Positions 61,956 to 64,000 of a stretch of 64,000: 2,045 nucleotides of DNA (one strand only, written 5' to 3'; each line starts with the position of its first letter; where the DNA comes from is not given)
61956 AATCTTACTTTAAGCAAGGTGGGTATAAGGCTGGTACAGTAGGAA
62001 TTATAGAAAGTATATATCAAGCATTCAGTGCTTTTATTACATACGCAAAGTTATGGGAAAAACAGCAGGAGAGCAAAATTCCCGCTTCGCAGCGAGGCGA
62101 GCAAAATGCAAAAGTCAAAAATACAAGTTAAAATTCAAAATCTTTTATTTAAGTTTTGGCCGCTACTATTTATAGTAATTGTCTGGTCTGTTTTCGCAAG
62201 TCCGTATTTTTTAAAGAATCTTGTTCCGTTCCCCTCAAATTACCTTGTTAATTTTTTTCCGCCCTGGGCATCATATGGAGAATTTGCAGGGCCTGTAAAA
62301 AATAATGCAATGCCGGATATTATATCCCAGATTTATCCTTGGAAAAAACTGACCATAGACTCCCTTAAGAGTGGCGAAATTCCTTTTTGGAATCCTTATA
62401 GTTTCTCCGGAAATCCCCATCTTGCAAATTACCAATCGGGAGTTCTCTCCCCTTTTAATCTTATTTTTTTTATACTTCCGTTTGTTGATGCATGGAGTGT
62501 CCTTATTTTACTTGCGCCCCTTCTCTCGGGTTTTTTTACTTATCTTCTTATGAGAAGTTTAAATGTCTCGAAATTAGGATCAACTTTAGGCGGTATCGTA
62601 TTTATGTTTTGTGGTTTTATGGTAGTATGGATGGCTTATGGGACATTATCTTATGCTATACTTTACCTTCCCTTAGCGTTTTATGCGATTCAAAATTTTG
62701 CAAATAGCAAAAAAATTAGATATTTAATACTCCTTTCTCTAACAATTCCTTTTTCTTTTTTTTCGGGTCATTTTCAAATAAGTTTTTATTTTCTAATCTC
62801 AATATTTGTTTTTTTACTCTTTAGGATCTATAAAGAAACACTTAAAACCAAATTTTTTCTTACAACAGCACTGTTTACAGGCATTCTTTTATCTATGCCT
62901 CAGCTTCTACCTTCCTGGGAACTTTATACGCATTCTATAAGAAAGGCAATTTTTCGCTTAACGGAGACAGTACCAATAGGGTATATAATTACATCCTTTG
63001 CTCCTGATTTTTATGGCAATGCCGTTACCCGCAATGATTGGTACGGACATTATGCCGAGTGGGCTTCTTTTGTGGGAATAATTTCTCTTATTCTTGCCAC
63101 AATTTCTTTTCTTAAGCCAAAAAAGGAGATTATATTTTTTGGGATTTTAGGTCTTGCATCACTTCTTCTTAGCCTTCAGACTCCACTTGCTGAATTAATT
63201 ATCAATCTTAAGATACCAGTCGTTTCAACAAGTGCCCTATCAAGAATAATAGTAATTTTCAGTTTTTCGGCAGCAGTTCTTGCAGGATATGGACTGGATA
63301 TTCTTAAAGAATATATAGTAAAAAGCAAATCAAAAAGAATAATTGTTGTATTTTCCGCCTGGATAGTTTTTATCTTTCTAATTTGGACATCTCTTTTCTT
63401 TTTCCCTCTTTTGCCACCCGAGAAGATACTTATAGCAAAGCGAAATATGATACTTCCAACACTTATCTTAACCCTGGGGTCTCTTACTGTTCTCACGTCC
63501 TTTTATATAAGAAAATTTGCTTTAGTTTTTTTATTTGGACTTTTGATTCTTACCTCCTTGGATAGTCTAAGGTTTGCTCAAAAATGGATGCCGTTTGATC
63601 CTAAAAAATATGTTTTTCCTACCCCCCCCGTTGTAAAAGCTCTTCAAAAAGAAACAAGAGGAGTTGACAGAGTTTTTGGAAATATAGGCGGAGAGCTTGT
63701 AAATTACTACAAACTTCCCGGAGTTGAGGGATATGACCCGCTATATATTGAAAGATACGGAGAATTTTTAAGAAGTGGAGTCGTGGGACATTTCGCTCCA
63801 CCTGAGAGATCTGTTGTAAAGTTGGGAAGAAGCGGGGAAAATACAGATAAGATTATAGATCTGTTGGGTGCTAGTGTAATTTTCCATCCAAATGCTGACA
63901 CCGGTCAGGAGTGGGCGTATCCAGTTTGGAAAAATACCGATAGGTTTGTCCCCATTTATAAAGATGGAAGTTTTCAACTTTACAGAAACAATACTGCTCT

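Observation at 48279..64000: Large glycosylation cluster: five GT2 enzymes, a Wzx flippase, and six GT-C-type polytopic proteins including two YfhO paralogues and an unknown paralogous pair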

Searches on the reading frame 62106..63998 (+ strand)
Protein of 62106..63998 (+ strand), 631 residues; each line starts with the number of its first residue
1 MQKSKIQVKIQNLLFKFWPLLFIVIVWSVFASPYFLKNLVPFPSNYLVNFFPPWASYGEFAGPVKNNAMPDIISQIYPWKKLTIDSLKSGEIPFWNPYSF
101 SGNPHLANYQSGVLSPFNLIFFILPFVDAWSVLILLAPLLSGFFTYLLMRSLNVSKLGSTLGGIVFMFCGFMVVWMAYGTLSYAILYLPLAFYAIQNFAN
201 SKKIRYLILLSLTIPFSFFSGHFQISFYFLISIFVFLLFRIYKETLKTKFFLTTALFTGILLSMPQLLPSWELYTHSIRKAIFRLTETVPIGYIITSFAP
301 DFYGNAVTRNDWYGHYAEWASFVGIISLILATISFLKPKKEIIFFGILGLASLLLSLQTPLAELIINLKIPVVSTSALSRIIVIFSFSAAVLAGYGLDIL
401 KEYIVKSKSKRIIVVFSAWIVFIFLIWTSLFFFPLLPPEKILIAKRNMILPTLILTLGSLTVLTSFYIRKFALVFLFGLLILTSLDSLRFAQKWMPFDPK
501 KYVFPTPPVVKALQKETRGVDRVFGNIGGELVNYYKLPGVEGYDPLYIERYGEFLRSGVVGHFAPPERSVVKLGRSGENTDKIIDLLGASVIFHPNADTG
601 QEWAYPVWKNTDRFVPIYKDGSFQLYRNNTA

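Call 4: search_protein_families(library=pfam, proteins=[window:62106-63998:+], max_evalue=0.01)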
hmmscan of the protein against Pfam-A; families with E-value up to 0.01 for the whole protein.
window:62106-63998:+ (631 aa): 1 family
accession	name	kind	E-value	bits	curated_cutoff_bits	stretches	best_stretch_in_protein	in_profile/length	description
PF09586.16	YfhO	-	0.00011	21.1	28.5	1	114-486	73-437/835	Bacterial membrane protein YfhO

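Call 80: find_homologous_proteins(query=window:62106-63998:+, max_evalue=1e-30)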
Query window:62106-63998:+ (631 aa): 1349 proteins with E <= 1e-30 among 8000 candidates; the best 120 are listed.
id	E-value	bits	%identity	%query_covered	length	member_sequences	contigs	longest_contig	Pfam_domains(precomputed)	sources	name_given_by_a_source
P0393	0.0e+0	1399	100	100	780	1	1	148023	PF09586.17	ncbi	-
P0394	2.1e-296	1003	70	100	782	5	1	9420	PF09586.17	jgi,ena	-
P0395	6.1e-261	886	62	100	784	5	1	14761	PF09586.17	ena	-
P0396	3.6e-248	844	59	99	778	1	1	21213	PF09586.17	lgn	-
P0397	3.7e-235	801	57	99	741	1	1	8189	PF09586.17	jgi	-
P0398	3.2e-230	784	56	95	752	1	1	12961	PF09586.17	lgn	-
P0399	3.6e-227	774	54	98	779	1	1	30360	PF09586.17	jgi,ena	-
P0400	3.2e-226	771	56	98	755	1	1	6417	PF09586.17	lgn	-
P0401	3.4e-226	771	56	98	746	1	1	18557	PF09586.17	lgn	-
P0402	1.7e-225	769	55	97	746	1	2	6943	PF09586.17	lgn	-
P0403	2.7e-225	768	53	100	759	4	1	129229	PF09586.17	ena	-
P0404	5.9e-225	767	55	98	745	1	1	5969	PF09586.17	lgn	-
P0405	4.1e-224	764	55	98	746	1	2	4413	PF09586.17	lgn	-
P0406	9.9e-223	760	55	99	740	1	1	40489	PF09586.17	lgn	-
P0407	1.6e-222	759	54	99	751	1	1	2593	PF09586.17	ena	-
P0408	2.6e-222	758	55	100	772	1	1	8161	PF09586.17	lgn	-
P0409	5.1e-222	757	54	98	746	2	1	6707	PF09586.17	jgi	-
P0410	5.3e-222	757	56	99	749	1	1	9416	PF09586.17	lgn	-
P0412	2.5e-221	755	55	97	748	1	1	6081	PF09586.17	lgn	-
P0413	6.0e-221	754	54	99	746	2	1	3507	PF09586.17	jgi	-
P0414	6.7e-221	753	55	98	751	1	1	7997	PF09586.17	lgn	-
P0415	8.6e-221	753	53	98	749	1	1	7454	PF09586.17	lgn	-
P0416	5.1e-220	751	55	99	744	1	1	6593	PF09586.17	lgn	-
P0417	5.8e-220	750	54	98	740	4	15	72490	PF09586.17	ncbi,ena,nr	ncbi:MAG: hypothetical protein A3D74_02870 [Candidatus Levybacteria bacterium RIFCSPHIGHO2_02_FULL_3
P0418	9.4e-220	750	53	99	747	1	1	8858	PF09586.17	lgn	-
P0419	3.2e-219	748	54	99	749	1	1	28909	PF09586.17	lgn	-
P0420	3.5e-219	748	54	98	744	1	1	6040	PF09586.17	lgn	-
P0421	4.0e-219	748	54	98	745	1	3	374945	PF09586.17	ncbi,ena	ncbi:MAG: YfhO family protein [Patescibacteria group bacterium]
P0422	1.0e-218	746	54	97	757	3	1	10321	PF09586.17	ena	-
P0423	1.1e-218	746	54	98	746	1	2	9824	PF09586.17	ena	-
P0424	1.2e-218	746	53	98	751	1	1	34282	PF09586.17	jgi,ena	-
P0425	1.9e-218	745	53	98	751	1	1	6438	PF09586.17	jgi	-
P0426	2.7e-218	745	54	99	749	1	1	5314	PF09586.17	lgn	-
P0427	4.9e-218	744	53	97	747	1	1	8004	PF09586.17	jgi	-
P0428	5.1e-218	744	54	97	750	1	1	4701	PF09586.17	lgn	-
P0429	6.0e-218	744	53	97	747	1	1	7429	PF09586.17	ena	-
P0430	7.8e-218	743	54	98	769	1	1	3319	PF09586.17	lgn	-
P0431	1.3e-217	743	55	99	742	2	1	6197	PF09586.17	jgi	jgi:hypothetical protein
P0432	1.4e-217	743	53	97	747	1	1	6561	PF09586.17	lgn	-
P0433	1.4e-217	742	53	99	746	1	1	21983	PF09586.17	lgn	-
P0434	2.1e-217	742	53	99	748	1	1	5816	PF09586.17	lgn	-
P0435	2.1e-217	742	55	97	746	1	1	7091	PF09586.17,PF24677.2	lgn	-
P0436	3.4e-217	741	54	100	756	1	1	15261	PF09586.17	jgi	-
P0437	4.8e-217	741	54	97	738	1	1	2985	PF09586.17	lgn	-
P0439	1.3e-216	739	53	98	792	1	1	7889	PF09586.17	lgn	-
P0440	1.6e-216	739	55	99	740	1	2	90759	PF09586.17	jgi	jgi:hypothetical protein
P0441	2.2e-216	739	54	99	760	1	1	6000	PF09586.17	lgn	-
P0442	3.4e-216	738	54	97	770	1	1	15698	PF09586.17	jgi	-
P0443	5.1e-216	737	57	94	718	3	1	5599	PF09586.17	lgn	-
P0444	6.4e-216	737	52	99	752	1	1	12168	PF09586.17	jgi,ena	-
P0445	1.4e-215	736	53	97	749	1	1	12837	PF09586.17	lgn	-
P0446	2.9e-215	735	55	99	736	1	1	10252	PF09586.17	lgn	-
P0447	3.5e-215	735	53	100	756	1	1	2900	PF09586.17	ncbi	-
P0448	4.7e-215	734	55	98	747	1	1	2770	PF09586.17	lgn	-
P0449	6.5e-215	734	52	99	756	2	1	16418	PF09586.17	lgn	-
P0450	8.3e-215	733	54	96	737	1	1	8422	PF09586.17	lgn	-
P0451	1.1e-214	733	53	100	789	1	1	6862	PF09586.17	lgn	-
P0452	1.1e-214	733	53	98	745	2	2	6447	PF09586.17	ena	-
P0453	1.2e-214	733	53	99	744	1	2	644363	PF09586.17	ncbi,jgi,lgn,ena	-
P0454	1.5e-214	733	53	100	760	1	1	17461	PF09586.17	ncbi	-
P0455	8.1e-214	730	54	99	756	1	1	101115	PF09586.17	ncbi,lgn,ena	-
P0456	3.0e-213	728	53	98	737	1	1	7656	PF09586.17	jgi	-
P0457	3.9e-213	728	53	99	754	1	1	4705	PF09586.17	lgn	-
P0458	7.4e-213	727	52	99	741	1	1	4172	PF09586.17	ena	-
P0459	1.4e-212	726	54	99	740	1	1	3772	PF09586.17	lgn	-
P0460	1.5e-212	726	53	100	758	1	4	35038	PF09586.17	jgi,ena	-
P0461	1.8e-212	726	53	98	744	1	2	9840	PF09586.17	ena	-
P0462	3.6e-212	725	52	100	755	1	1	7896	PF09586.17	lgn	-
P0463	4.2e-212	724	54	99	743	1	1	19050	PF09586.17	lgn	-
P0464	4.6e-212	724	52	99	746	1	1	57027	PF09586.17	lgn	-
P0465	3.1e-211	722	52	97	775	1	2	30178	PF09586.17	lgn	-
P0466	3.3e-211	721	53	99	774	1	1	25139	PF09586.17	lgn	-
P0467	6.9e-211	720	53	98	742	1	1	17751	PF09586.17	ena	-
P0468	1.4e-210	719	52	98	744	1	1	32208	PF09586.17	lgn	-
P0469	1.5e-210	719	54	96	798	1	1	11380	PF09586.17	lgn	-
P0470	1.8e-210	719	55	95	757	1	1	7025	PF09586.17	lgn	-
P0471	4.1e-210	718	51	99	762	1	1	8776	PF09586.17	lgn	-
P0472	5.0e-210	718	52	98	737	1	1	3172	PF09586.17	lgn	-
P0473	6.0e-210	717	54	98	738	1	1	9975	PF09586.17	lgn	-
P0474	6.9e-210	717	52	99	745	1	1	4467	PF09586.17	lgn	-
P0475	3.7e-209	715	52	100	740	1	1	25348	PF09586.17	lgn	-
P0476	5.3e-209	714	52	100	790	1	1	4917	PF09586.17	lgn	-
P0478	7.8e-209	714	51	99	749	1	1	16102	PF09586.17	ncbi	-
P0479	8.3e-209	714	52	98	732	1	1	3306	PF09586.17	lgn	-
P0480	9.6e-209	713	53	97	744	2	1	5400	PF09586.17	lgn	-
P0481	1.3e-208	713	54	98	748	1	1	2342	PF09586.17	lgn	-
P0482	1.4e-208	713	52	98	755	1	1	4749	PF09586.17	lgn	-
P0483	4.7e-208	711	53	97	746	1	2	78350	PF09586.17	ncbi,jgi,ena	-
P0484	4.9e-208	711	54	99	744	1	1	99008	PF09586.17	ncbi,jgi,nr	ncbi:hypothetical protein C4559_03260 [Candidatus Microgenomates bacterium]|nr:MAG: hypothetical pro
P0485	1.9e-207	709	54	99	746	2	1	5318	PF09586.17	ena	-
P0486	5.2e-207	708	52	98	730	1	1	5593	PF09586.17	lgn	-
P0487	5.3e-207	708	54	94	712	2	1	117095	PF09586.17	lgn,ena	-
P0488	6.0e-207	707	52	98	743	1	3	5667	PF09586.17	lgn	-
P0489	6.5e-207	707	53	97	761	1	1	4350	PF09586.17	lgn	-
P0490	7.0e-207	707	53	98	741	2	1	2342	PF09586.17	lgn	-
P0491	7.4e-207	707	52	98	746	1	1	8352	PF09586.17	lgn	-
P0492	1.1e-206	707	51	100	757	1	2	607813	PF09586.17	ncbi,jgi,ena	-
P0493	2.1e-206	706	54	99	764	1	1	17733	PF09586.17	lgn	-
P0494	2.1e-206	706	54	98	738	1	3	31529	PF09586.17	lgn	-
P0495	2.9e-206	705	54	98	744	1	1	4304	PF09586.17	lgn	-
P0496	3.9e-206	705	53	98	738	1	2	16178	PF09586.17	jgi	-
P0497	4.8e-206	704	52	99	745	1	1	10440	PF09586.17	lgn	-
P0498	5.6e-206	704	52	100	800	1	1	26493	PF09586.17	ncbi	-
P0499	6.5e-206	704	52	99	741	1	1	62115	PF09586.17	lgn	-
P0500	6.8e-206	704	53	98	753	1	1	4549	PF09586.17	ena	-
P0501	1.4e-205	703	54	97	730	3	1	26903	PF09586.17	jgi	-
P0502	2.2e-205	702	52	97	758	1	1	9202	PF09586.17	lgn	-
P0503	2.4e-205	702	52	99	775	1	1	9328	PF09586.17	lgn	-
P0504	2.4e-205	702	52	99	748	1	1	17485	PF09586.17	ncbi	-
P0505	3.1e-205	702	51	99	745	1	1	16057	PF09586.17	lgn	-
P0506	3.2e-205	702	53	100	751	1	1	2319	PF09586.17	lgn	-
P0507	4.4e-205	701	52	98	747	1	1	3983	PF09586.17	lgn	-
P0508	4.9e-205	701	51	98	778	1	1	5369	PF09586.17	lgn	-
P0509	5.9e-205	701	51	99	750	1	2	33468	PF09586.17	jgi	jgi:uncharacterized membrane protein YfhO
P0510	1.2e-204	700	51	98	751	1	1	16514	PF09586.17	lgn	-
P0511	1.5e-204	700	53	98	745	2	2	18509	PF09586.17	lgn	-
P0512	1.9e-204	699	51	97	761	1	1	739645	PF09586.17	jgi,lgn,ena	-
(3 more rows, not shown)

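Call 81: find_encoding_contigs(protein=P0393, flank=10000, max_places=1)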
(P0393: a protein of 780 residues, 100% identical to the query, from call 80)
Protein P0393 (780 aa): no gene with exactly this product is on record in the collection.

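Call 82: find_encoding_contigs(protein=P0453, flank=10000, max_places=1)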
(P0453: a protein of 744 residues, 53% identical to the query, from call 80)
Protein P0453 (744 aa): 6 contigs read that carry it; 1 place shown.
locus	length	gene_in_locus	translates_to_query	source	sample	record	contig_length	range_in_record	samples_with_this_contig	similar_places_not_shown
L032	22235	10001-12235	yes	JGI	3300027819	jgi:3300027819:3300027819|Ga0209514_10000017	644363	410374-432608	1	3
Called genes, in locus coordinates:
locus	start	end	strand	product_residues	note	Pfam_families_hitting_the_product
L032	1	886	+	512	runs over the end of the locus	PF10131:PTPS_related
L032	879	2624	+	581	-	PF10131:PTPS_related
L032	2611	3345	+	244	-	PF00535:Glycos_transf_2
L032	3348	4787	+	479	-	PF01943:Polysacc_synt, PF13440:Polysacc_synt_3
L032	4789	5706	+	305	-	PF00535:Glycos_transf_2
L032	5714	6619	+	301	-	PF00535:Glycos_transf_2, PF13641:Glyco_tranf_2_3, PF13632:Glyco_trans_2_3 (faint)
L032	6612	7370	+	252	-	PF00535:Glycos_transf_2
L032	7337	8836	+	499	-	PF13231:PMT_2 (weak)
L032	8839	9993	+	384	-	-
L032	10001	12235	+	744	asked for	PF09586:YfhO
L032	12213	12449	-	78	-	PF18893:DUF5652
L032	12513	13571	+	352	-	PF00534:Glycos_transf_1, PF13692:Glyco_trans_1_4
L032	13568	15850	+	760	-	PF09586:YfhO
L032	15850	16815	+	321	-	PF00535:Glycos_transf_2, PF13641:Glyco_tranf_2_3, PF13632:Glyco_trans_2_3 (weak)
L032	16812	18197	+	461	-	PF09852:DUF2079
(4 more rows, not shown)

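Call 84: find_encoding_contigs(protein=P0396, flank=10000, max_places=1)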
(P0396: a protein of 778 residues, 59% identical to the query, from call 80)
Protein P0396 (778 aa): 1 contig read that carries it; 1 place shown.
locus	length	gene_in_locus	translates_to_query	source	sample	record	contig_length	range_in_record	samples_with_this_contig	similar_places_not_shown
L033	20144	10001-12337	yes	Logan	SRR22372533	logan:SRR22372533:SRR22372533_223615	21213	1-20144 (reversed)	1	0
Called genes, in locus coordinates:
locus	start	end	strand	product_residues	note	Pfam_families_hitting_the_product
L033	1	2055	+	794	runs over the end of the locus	PF09586:YfhO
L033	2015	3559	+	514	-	-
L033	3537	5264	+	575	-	-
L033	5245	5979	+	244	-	PF00535:Glycos_transf_2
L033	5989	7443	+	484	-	PF01943:Polysacc_synt, PF13440:Polysacc_synt_3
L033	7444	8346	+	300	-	PF00535:Glycos_transf_2, PF10111:Glyco_tranf_2_2 (weak)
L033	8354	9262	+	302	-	PF00535:Glycos_transf_2, PF13641:Glyco_tranf_2_3, PF13632:Glyco_trans_2_3 (weak)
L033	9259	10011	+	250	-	PF00535:Glycos_transf_2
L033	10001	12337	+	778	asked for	PF09586:YfhO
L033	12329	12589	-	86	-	PF18893:DUF5652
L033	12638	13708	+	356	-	PF00534:Glycos_transf_1, PF13692:Glyco_trans_1_4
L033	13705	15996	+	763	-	PF09586:YfhO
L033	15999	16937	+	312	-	PF00535:Glycos_transf_2, PF10111:Glyco_tranf_2_2, PF13641:Glyco_tranf_2_3, PF13632:Glyco_trans_2_3 (weak)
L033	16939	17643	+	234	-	PF00535:Glycos_transf_2, PF10111:Glyco_tranf_2_2 (weak), PF13641:Glyco_tranf_2_3 (weak)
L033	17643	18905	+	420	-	PF09594:GT87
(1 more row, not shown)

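Call 85: find_encoding_contigs(protein=P0512, flank=10000, max_places=1)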
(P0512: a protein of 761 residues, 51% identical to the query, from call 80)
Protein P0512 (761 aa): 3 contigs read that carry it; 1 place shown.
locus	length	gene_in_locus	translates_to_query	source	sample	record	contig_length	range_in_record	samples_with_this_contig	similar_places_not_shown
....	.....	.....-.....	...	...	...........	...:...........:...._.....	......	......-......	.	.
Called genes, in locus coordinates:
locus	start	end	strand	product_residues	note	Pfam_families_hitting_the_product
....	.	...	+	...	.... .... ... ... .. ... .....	-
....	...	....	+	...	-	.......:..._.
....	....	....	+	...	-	-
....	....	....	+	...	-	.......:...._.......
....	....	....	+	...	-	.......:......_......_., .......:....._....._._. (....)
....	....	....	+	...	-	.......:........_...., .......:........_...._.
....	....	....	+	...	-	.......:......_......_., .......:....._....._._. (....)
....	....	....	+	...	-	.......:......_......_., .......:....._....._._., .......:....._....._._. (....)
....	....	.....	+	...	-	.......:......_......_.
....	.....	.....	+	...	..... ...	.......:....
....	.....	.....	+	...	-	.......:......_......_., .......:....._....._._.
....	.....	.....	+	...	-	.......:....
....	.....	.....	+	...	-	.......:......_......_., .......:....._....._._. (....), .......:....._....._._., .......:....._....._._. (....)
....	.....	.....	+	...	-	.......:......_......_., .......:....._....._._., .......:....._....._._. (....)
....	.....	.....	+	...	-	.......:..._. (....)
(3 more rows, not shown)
